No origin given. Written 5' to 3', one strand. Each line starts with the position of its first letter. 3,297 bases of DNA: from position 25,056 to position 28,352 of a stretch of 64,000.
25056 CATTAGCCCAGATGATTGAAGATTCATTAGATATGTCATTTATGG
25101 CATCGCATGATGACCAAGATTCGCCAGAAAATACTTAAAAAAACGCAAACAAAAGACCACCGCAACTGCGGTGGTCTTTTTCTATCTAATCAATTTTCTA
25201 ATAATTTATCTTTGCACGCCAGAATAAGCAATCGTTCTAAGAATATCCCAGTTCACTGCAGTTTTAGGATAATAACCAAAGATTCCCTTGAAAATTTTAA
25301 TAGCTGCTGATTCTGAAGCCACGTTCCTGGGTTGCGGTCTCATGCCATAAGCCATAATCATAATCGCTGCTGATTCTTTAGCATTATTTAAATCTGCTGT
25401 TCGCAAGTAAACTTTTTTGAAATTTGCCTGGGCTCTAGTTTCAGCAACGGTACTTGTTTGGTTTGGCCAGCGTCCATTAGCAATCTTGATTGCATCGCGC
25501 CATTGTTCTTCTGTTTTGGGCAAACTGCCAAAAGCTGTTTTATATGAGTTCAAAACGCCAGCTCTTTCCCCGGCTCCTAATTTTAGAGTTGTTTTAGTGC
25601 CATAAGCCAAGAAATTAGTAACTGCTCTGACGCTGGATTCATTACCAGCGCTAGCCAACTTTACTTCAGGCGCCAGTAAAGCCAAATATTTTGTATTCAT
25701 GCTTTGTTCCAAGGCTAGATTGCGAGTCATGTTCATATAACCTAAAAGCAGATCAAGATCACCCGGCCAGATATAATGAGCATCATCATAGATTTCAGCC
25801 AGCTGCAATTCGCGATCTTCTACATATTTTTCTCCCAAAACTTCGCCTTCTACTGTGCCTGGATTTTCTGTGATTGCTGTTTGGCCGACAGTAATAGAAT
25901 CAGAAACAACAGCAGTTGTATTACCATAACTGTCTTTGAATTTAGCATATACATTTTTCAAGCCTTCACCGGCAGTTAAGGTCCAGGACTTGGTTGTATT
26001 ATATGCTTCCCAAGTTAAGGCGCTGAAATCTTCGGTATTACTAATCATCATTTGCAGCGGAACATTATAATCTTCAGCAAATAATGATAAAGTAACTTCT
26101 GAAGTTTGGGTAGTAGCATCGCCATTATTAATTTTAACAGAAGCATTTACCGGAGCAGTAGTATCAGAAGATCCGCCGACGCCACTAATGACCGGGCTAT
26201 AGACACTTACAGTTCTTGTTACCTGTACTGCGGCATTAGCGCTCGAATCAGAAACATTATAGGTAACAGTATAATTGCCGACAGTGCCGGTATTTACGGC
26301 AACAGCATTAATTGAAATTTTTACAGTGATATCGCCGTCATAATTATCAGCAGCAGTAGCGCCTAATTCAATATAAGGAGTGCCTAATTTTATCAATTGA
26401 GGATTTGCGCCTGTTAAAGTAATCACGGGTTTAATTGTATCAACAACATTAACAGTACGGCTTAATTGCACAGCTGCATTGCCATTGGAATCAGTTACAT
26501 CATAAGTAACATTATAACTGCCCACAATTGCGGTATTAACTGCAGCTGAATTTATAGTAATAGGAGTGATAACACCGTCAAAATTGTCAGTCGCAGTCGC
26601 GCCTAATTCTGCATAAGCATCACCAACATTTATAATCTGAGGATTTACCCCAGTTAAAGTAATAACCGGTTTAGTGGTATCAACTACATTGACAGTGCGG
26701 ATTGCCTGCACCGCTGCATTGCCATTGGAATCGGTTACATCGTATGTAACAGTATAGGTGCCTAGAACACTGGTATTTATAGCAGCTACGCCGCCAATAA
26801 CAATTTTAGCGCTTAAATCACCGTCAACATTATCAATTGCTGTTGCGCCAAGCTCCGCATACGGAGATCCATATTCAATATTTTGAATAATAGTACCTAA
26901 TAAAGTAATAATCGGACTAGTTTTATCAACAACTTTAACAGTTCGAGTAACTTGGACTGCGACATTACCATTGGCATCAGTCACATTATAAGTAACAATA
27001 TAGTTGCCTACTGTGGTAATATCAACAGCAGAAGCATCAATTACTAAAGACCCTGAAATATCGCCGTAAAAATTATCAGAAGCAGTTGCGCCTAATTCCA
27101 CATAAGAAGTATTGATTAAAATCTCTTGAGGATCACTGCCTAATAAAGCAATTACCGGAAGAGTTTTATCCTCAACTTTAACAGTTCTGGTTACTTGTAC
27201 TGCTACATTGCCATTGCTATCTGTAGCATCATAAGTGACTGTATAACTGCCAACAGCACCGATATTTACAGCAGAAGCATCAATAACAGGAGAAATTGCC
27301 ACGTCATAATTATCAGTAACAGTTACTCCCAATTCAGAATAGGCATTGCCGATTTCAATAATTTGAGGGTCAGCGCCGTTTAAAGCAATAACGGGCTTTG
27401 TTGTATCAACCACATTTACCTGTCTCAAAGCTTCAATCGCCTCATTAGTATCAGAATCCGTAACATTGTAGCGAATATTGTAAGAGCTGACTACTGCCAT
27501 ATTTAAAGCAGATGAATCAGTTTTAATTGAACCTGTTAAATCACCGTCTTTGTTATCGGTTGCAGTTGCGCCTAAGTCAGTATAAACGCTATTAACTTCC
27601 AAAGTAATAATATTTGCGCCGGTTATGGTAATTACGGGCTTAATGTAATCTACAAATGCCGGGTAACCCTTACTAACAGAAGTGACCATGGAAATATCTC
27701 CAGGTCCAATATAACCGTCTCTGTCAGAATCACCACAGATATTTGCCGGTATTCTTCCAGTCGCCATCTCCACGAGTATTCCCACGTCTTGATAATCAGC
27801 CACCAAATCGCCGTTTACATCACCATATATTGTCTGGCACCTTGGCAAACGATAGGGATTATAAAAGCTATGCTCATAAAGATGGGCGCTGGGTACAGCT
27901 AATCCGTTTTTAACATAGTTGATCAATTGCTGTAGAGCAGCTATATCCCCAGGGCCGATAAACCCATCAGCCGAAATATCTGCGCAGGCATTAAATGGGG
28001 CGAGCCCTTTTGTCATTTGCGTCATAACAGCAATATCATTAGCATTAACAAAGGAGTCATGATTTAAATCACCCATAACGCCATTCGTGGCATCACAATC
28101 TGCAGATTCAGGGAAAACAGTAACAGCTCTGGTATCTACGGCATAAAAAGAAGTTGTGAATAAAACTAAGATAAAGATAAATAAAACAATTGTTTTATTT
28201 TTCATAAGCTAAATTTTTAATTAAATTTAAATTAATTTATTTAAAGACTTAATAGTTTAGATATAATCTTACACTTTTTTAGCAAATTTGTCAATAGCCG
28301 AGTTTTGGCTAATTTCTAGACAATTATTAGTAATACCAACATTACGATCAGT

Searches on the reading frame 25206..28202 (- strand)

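Call 68: search_protein_families(library=pfam, proteins=[window:25206-28202:-], max_evalue=0.00001)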
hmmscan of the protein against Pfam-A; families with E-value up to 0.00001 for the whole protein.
window:25206-28202:- (998 aa): 3 families
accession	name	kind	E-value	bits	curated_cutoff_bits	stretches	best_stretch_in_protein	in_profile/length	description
PF16403.11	Bact_surface_Ig-like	-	2.6e-94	309.8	27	6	594-667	1-71/71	Bacterial surface protein, Ig-like domain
PF02494.22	HYR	-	3.4e-12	46.9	21.7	0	587-666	1-80/81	HYR domain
PF18981.6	InlK_D3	-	8.7e-08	32.6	25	0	310-343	42-75/75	Internalin K domain (D3/D4)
